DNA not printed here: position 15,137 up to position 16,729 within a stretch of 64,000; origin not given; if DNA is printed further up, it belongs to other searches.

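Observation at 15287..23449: Candidate uncharacterised RiPP/bacteriocin cluster: rSAM-SPASM + GG-leader peptide + YcaO + OM barrel + C39-ABC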

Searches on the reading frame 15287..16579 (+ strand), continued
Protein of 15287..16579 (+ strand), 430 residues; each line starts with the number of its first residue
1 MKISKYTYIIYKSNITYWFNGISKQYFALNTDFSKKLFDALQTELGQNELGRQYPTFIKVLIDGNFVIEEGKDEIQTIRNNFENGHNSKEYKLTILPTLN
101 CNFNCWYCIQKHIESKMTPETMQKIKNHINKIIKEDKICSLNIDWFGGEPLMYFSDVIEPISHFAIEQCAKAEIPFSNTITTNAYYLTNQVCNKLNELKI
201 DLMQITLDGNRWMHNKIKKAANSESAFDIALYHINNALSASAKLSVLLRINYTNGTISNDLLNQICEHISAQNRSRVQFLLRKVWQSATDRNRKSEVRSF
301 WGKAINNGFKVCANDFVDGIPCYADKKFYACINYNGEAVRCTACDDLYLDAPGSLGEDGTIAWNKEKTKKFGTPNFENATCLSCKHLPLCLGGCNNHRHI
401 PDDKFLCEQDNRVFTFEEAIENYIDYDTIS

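Call 68: search_protein_families(library=ncbifam, proteins=[P0176], max_evalue=1e-10)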
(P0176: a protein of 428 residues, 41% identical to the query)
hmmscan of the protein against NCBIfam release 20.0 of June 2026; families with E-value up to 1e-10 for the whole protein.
P0176 (428 aa): 15 families
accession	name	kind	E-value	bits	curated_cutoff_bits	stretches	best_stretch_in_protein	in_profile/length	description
TIGR04463.1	rSAM_vs_C_rich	equivalog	7e-40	137.1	525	1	18-398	14-399/438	TIGR04463 family radical SAM/SPASM RiPP maturase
TIGR04334.1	rSAM_Clo7bot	equivalog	1.3e-35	122.9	600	1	46-417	47-429/440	radical SAM/SPASM domain Clo7bot peptide maturase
NF038107.1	rSAM_NF038107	equivalog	1.6e-30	106.3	600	1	1-394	1-401/444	Cys-every-fifth radical SAM/SPASM peptide maturase CefB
NF052473.1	rSAM_FlmE_OhkG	exception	2.9e-27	95.5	500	1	1-251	1-263/481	FlmE/OhkG family radical SAM/SPASM peptide maturase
TIGR04280.1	geopep_mat_rSAM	hypoth_equivalog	1e-24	87.3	400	1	50-394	45-393/428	geopeptide radical SAM maturase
NF047865.1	rSAM_PapB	equivalog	2.4e-21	76.3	340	1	95-395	10-318/330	PapB family radical SAM/SPASM ranthipeptide maturase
TIGR04068.1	rSAM_ocin_clost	equivalog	3.3e-21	75.7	500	1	16-266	11-262/462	Cys-rich peptide radical SAM maturase CcpM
NF041298.1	rSAM_mat_DynA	equivalog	4.1e-19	68.8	450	1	90-394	3-322/356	dynobactin maturation radical SAM/SPASM protein DynA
TIGR03974.1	rSAM_six_Cys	equivalog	8.5e-18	64.4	425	1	92-257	101-267/451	thioether cross-link-forming SCIFF peptide maturase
TIGR04064.1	rSAM_nif11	equivalog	3.8e-17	62.2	518.7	1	46-236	41-226/459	nif11-like peptide radical SAM maturase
TIGR03906.1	quino_hemo_SAM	equivalog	9e-15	54.3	453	1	91-251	97-258/467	quinohemoprotein amine dehydrogenase maturation protein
NF041707.1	rSAM_YhhB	equivalog_domain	7.2e-14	51.5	445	1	97-240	11-158/369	cyclophane-forming radical SAM/SPASM peptide maturase YhhB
TIGR03942.1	sulfatase_rSAM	equivalog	5e-13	48.9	349.45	1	96-258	9-172/363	anaerobic sulfatase maturase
TIGR03978.1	rSAM_paired_1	equivalog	1.2e-12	47.3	370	1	53-247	44-242/466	His-Xaa-Ser system radical SAM maturase HxsB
TIGR04115.1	rSAM_Cxxx_rpt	equivalog_domain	2.3e-11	43.8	350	1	95-411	9-332/359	radical SAM peptide maturase, CXXX-repeat target family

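Call 69: fold_search(model_id=the predicted structure, library=pdb)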
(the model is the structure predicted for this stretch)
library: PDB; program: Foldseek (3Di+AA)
matches with E <= 10: 1736; with E <= 0.001: 77
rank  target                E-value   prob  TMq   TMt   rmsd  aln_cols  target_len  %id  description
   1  5why_B                1.3e-15  1.00  0.65  0.67   6.7       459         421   17  Structural Insights into Thioether Bond Formation in the Biosynthesis of Sactipeptides (released 2017-07-26)
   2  8vpo                  1.9e-14  1.00  0.62  0.60   6.5       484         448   15  X-Ray Crystal Structure of TigE from Paramaledivibacter caminithermalis (released 2024-02-07)
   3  5why_A                2.0e-14  1.00  0.64  0.66   8.4       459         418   17  Structural Insights into Thioether Bond Formation in the Biosynthesis of Sactipeptides (released 2017-07-26)
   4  5wgg_A                2.1e-14  1.00  0.66  0.65   6.4       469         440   17  Structural Insights into Thioether Bond Formation in the Biosynthesis of Sactipeptides (released 2017-07-26)
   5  5v1q_A                1.5e-12  1.00  0.50  0.50  12.6       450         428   16  Crystal structure of Streptococcus suis SuiB (released 2017-08-30)
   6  5v1s_A                1.9e-12  1.00  0.47  0.47  12.5       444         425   17  Crystal structure of Streptococcus suis SuiB bound to S-adenosylmethionine (released 2017-08-30)
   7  5v1t_A                6.8e-12  1.00  0.48  0.47  12.7       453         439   14  Crystal structure of Streptococcus suis SuiB bound to precursor peptide SuiA (released 2017-08-30)
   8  5v1s_B                9.6e-12  1.00  0.46  0.46  12.4       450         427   16  Crystal structure of Streptococcus suis SuiB bound to S-adenosylmethionine (released 2017-08-30)
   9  5v1q_B                1.4e-11  1.00  0.46  0.45  12.6       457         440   16  Crystal structure of Streptococcus suis SuiB (released 2017-08-30)
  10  4k37_A                1.5e-11  1.00  0.52  0.60   6.2       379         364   17  Native anSMEcpe with bound AdoMet (released 2013-05-08)
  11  9gm3_A                6.4e-11  1.00  0.54  0.60   6.2       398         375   15  Crystal structure of the complex formed between the radical SAM protein ChlB and the leader region of its precursor su (released 2025-06-25)
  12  4k37_B                6.8e-11  1.00  0.53  0.60   6.0       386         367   17  Native anSMEcpe with bound AdoMet (released 2013-05-08)
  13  4k36_A                8.5e-11  1.00  0.53  0.59   5.8       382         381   17  His6 tagged anSMEcpe with bound AdoMet (released 2013-05-08)
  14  9gmc_C                8.5e-11  1.00  0.52  0.59   6.9       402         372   14  Crystal structure of the complex formed between the radical SAM protein ChlB and the R3A mutant of ChlA (released 2025-06-25)
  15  9gmc_A                1.3e-10  1.00  0.54  0.61   6.8       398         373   14  Crystal structure of the complex formed between the radical SAM protein ChlB and the R3A mutant of ChlA (released 2025-06-25)
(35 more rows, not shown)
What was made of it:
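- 15287..16579 (+): Radical SAM/SPASM peptide maturase with an N-terminal RRE-like domain. It is an accessory module of the locus. The best PDB fold matches are CteB, TigE and SuiB (call 69).
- On Radical SAM/SPASM RiPP maturase: The fold matches SPASM enzymes over the full length (call 69). The best matches are the RRE-bearing CteB and SuiB (call 69).
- On Thioether (sacti-/ranthipeptide) RiPP: CteB is the best structural match (call 69).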
